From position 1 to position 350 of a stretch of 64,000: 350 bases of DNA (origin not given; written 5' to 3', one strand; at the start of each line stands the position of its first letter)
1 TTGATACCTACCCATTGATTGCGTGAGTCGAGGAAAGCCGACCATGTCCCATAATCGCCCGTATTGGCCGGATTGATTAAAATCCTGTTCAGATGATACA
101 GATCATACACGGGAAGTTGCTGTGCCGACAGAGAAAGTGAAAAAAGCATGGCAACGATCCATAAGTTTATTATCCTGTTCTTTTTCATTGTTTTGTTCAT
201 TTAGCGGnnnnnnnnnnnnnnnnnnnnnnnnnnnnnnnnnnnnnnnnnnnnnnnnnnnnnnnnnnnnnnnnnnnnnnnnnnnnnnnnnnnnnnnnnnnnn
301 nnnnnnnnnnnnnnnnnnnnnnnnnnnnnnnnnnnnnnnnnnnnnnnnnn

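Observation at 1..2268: Giant gene, type-B CTD protein and PorP/SprF partner arranged as a SprB/SprF-like secretion cassette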

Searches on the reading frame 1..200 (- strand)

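Call 6: search_protein_families(library=pfam, proteins=[window:1-200:-], max_evalue=0.01)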
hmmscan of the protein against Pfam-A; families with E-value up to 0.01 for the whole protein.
window:1-200:- (66 aa): 1 family
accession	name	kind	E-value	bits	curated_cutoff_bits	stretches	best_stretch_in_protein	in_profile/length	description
PF11751.14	PorP_SprF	-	1.1e-06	28.8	22.3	1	25-66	2-43/273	Type IX secretion system membrane protein PorP/SprF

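Call 7: search_protein_families(library=ncbifam, proteins=[window:1-200:-], max_evalue=0.01)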
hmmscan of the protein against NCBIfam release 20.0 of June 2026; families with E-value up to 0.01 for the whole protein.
window:1-200:- (66 aa): 1 family
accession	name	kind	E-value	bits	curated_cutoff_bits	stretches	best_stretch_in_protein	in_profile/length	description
TIGR03519.1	T9SS_PorP_fam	subfamily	3.3e-10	39.9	90.55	1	10-66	4-60/292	PorP/SprF family type IX secretion system membrane protein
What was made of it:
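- On PorP/SprF family (TIGR03519 / PF11751): The window itself holds only the first 66 residues (calls 6, 7).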
